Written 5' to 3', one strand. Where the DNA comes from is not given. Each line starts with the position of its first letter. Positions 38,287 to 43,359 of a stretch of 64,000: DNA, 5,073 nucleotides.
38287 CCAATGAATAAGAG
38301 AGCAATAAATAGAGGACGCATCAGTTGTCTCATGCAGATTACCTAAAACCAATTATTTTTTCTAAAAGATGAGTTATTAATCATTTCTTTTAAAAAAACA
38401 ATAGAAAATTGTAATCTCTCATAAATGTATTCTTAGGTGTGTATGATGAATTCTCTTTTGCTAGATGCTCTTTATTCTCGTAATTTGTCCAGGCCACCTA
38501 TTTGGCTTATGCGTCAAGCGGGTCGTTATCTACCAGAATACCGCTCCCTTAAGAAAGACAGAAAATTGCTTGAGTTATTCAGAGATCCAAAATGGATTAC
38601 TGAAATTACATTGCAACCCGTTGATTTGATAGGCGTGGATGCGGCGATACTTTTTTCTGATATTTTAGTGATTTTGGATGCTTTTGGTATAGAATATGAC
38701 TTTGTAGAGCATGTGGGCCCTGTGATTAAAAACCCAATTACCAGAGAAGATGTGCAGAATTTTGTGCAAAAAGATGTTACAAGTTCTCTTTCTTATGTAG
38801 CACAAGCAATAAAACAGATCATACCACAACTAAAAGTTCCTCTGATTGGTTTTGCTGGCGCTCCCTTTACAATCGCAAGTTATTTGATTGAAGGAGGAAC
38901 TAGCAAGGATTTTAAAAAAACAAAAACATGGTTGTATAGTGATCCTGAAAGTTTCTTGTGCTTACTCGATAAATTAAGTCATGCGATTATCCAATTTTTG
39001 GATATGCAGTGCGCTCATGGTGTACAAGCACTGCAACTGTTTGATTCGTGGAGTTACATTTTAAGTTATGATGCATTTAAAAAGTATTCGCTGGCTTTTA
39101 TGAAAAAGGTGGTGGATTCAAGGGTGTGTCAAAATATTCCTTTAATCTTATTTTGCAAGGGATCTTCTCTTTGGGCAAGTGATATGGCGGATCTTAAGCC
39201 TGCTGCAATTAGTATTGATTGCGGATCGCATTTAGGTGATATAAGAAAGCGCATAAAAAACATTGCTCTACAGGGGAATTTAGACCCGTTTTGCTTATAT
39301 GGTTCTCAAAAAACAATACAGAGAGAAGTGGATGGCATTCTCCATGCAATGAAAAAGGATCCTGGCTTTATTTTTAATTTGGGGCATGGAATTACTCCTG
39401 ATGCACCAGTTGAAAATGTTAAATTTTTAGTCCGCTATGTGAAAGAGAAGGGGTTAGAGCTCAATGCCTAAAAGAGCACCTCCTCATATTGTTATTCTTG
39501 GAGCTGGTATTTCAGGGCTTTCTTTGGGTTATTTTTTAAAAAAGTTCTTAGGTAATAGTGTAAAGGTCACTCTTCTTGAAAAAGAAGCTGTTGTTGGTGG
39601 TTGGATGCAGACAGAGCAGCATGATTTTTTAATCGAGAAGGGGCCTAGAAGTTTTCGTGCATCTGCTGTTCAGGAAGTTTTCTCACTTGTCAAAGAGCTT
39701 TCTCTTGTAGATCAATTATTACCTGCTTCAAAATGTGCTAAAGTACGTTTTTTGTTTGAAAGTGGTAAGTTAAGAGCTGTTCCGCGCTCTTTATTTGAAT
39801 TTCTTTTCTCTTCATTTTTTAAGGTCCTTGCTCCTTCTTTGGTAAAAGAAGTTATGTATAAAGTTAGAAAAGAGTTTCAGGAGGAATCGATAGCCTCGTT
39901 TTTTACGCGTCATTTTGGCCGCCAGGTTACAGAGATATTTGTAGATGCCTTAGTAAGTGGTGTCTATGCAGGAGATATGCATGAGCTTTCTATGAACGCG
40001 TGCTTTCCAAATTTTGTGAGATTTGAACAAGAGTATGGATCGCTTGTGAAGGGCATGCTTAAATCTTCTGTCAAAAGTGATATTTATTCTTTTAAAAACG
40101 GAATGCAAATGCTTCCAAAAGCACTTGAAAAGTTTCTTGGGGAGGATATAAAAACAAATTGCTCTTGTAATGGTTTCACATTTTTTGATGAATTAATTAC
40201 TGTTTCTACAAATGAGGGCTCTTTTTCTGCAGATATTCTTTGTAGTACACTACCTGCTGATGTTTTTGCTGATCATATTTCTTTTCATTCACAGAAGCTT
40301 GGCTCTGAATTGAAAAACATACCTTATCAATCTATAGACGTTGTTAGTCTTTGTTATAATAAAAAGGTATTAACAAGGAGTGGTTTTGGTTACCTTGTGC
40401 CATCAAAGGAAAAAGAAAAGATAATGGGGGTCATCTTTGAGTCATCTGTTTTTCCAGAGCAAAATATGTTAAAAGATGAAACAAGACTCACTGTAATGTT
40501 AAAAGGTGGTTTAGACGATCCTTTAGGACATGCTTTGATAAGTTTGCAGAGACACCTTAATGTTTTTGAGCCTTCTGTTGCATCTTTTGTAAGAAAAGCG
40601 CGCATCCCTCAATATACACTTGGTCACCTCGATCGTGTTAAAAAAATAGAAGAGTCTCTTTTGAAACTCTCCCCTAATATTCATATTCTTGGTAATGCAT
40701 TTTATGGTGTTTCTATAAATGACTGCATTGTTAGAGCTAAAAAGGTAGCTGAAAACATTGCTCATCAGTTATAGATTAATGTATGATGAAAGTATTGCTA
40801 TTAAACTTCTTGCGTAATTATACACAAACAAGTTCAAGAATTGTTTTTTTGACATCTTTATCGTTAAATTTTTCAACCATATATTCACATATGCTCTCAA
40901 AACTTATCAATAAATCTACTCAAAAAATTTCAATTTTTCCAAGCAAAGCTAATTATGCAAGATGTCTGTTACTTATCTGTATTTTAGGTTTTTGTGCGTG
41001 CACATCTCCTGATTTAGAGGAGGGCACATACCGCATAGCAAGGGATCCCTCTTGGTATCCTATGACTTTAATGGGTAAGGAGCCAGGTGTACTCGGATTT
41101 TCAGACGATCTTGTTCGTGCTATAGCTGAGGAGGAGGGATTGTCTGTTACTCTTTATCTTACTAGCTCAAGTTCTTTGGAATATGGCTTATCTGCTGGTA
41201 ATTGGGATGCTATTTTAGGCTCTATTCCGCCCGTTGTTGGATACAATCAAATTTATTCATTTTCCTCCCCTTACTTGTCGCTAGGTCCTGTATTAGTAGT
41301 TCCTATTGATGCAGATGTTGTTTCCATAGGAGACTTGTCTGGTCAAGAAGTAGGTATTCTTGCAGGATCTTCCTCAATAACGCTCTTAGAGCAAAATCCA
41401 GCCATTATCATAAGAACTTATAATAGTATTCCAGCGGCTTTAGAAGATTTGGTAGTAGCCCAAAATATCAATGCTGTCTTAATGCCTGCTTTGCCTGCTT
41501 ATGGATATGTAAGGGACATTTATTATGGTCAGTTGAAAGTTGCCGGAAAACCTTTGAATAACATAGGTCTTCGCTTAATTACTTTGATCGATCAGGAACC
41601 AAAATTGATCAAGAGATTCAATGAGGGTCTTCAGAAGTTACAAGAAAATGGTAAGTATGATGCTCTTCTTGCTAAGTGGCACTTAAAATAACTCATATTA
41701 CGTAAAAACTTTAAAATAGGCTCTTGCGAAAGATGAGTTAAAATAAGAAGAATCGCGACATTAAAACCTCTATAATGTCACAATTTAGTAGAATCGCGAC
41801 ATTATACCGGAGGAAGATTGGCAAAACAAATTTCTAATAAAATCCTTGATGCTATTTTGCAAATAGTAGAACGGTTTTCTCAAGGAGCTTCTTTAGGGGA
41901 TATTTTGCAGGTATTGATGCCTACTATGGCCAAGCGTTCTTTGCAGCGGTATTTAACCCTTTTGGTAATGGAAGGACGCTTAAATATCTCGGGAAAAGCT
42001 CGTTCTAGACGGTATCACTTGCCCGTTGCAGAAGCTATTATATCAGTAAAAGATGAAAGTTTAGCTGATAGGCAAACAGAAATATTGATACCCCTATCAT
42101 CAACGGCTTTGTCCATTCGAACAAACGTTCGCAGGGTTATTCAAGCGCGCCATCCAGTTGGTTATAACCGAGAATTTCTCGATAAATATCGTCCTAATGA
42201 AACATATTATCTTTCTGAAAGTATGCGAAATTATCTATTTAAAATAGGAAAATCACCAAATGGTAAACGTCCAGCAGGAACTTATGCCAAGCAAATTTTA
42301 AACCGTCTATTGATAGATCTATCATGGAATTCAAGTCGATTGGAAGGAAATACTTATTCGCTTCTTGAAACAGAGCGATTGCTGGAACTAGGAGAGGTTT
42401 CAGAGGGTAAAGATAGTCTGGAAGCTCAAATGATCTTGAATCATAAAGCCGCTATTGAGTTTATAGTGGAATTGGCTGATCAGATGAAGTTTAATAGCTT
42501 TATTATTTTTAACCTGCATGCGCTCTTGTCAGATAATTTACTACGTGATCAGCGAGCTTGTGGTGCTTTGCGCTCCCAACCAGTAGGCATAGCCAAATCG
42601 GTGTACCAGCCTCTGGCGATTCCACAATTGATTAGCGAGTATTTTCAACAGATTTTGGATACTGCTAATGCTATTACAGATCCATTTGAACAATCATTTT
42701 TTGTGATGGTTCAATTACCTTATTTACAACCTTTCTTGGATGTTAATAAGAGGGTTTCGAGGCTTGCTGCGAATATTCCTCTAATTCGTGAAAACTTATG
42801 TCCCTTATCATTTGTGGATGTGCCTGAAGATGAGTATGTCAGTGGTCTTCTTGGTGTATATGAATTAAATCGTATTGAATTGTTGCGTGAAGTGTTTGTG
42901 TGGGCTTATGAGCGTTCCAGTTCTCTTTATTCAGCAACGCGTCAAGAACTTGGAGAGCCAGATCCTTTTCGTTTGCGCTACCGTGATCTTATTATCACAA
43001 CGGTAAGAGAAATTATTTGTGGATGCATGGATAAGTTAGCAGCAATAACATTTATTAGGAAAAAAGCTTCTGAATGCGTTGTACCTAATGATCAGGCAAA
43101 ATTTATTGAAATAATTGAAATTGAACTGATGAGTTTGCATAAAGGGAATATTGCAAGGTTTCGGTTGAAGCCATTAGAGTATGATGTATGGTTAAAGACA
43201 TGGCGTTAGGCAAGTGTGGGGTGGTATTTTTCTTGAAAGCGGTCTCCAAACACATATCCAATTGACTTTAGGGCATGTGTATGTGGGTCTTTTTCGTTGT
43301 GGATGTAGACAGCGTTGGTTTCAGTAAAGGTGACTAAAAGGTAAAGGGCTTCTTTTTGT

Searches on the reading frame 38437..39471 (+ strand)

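Call 75: search_protein_families(library=pfam, proteins=[window:38437-39471:+], max_evalue=0.00001)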
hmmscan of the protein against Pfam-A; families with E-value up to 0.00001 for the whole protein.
window:38437-39471:+ (344 aa): 1 family
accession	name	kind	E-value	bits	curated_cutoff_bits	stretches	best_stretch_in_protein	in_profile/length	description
PF01208.23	URO-D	-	3.2e-113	378.7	23.9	1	5-337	3-345/346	Uroporphyrinogen decarboxylase (URO-D)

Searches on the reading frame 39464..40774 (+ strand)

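Call 75: search_protein_families(library=pfam, proteins=[window:39464-40774:+], max_evalue=0.00001)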
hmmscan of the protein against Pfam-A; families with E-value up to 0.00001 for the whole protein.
window:39464-40774:+ (436 aa): 2 families
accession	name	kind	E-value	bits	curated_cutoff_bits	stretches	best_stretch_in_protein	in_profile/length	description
PF01593.30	Amino_oxidase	-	2.4e-32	113.2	19.8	1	16-432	1-442/443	Flavin containing amine oxidoreductase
PF13450.12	NAD_binding_8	-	8.1e-12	45.7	21.9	1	11-79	1-68/68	NAD(P)-binding Rossmann-like domain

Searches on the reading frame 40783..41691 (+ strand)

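Call 76: search_protein_families(library=pfam, proteins=[window:40783-41691:+], max_evalue=0.00001)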
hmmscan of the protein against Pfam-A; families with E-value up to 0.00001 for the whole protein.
window:40783-41691:+ (302 aa): 1 family
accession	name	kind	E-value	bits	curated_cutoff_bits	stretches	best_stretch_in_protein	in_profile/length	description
PF00497.25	SBP_bac_3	-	4.1e-19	69.1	26.4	1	84-300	2-130/132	Bacterial extracellular solute-binding proteins, family 3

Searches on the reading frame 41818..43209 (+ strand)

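Call 76: search_protein_families(library=pfam, proteins=[window:41818-43209:+], max_evalue=0.00001)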
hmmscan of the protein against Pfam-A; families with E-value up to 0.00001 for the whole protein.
window:41818-43209:+ (463 aa): 1 family
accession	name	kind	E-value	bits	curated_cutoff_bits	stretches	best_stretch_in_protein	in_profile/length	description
PF02661.23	Fic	-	1.7e-08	35.6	24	1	229-320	6-91/93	Fic/DOC family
